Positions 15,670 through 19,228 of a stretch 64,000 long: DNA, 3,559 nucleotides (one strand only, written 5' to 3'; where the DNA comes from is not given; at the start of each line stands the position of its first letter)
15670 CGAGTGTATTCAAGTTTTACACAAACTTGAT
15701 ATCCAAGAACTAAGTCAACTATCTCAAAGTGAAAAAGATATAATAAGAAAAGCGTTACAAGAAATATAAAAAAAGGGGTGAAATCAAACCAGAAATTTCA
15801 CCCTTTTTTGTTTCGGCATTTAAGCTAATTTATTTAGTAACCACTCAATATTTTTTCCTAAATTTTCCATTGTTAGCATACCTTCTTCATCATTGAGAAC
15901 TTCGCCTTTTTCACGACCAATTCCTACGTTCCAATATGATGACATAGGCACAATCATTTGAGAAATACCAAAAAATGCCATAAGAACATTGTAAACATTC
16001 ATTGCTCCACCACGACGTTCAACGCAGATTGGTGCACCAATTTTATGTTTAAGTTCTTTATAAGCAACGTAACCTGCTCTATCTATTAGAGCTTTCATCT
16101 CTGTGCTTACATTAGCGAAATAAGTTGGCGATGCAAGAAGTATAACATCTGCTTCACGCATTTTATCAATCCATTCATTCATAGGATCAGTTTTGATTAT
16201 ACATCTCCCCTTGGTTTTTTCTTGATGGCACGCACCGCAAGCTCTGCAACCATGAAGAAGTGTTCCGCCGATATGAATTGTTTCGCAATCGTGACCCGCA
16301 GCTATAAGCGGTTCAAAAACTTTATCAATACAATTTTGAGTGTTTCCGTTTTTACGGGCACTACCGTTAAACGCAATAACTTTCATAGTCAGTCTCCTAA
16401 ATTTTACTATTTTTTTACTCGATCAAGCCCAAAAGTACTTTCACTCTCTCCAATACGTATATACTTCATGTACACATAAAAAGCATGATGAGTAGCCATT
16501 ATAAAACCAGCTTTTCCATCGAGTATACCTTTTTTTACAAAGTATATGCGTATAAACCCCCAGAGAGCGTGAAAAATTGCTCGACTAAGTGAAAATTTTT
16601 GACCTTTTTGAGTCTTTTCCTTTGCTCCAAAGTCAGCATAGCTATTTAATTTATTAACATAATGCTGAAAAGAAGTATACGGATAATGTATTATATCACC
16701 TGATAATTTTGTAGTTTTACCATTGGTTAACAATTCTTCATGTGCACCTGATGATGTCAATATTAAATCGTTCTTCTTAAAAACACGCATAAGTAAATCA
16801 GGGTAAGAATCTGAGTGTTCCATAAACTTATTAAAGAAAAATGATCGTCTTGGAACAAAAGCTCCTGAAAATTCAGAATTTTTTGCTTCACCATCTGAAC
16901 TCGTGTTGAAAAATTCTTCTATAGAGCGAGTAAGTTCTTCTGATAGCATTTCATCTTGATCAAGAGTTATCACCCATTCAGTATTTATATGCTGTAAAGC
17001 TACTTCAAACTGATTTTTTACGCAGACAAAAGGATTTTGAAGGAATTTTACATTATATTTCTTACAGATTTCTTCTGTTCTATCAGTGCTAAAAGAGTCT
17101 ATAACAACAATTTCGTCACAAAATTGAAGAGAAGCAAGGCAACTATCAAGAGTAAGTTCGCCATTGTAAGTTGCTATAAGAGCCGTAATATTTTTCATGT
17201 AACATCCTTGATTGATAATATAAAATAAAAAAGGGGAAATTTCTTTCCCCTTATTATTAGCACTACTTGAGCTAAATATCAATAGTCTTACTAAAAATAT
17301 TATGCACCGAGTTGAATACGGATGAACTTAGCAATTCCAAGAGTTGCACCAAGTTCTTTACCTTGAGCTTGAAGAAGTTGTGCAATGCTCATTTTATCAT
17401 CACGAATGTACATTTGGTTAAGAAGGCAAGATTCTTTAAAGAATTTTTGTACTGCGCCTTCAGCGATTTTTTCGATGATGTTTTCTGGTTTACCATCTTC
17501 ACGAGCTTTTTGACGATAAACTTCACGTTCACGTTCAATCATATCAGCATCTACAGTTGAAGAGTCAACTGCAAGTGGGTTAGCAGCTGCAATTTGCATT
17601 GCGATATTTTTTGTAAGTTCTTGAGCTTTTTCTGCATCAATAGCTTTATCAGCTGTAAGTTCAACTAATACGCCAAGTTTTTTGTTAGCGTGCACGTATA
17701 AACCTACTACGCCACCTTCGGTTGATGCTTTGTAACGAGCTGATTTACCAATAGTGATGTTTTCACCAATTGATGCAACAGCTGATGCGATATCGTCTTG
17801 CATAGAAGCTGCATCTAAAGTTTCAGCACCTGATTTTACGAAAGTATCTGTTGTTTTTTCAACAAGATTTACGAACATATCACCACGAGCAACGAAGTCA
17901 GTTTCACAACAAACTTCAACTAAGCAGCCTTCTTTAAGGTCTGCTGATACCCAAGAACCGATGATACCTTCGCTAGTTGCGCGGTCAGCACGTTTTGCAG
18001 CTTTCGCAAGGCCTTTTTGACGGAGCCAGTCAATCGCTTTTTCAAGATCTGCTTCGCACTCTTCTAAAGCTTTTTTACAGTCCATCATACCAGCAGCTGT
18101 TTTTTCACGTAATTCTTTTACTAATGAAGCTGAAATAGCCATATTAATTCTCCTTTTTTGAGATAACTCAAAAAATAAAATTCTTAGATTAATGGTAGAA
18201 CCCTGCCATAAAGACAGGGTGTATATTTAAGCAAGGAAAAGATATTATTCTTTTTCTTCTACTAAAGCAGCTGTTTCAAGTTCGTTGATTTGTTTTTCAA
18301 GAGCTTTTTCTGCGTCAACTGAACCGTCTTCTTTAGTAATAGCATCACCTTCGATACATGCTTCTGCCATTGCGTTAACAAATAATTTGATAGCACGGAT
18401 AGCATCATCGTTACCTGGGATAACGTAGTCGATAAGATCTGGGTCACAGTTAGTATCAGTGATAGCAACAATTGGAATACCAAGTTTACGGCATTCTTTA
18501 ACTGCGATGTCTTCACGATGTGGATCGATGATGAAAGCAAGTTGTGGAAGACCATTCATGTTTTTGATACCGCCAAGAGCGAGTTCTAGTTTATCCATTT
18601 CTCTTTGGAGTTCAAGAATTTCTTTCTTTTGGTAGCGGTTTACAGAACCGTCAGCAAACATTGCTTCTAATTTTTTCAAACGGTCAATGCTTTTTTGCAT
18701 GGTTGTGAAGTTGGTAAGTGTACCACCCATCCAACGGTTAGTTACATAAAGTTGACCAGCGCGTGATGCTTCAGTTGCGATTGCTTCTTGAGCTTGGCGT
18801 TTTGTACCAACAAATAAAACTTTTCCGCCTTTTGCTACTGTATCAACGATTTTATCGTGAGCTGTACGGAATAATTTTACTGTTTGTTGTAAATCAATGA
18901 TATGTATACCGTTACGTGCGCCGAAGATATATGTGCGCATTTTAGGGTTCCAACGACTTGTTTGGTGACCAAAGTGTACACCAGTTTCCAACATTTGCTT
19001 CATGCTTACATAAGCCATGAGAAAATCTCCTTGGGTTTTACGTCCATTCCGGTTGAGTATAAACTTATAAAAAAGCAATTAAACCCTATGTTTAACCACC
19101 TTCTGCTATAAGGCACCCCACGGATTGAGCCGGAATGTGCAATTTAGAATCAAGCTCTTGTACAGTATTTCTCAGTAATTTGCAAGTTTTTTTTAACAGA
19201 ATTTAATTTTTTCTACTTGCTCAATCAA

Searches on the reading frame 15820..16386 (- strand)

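Call 29: search_protein_families(library=pfam, proteins=[window:15820-16386:-], max_evalue=0.00001)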
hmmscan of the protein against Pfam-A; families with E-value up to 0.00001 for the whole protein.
window:15820-16386:- (188 aa): 2 families
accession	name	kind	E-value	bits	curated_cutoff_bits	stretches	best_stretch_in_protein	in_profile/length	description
PF03358.20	FMN_red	-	1.4e-29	103.1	24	1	1-156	1-149/152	NADPH-dependent FMN reductase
PF02525.22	Flavodoxin_2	-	2.7e-06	27.7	27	1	1-103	1-102/198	Flavodoxin-like fold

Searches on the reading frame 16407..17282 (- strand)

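Call 29: search_protein_families(library=pfam, proteins=[window:16407-17282:-], max_evalue=0.00001)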
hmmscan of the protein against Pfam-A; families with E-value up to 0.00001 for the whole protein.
window:16407-17282:- (291 aa): 1 family
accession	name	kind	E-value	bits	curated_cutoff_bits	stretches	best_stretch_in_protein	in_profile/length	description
PF00535.33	Glycos_transf_2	-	3.5e-12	47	23.3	1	34-123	2-101/168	Glycosyl transferase family 2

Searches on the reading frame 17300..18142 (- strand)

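Call 29: search_protein_families(library=pfam, proteins=[window:17300-18142:-], max_evalue=0.00001)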
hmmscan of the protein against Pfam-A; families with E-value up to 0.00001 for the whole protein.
window:17300-18142:- (280 aa): 2 families
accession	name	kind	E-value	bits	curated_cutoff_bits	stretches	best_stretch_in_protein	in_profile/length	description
PF00889.24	EF_TS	-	1e-61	208.5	27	1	72-279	1-203/204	Elongation factor TS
PF25025.1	EF-Ts_N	-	7.7e-07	29.4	33.2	1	5-43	14-53/60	Elongation factor Ts, mitochondrial, N-terminal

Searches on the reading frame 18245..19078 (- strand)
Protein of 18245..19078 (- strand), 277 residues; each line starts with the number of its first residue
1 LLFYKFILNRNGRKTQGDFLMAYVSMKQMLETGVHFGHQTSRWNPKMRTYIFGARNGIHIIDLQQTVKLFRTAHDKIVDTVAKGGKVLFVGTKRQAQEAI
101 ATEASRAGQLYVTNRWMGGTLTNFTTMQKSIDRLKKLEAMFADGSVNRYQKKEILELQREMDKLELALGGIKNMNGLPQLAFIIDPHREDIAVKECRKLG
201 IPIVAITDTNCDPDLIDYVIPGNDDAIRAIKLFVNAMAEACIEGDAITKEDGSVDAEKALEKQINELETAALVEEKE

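Call 29: search_protein_families(library=pfam, proteins=[window:18245-19078:-], max_evalue=0.00001)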
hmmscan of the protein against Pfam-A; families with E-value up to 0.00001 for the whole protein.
window:18245-19078:- (277 aa): 1 family
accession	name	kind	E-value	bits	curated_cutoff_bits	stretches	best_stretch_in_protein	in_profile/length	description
PF00318.25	Ribosomal_S2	-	6.2e-99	330.1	26.1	1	29-244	1-216/216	Ribosomal protein S2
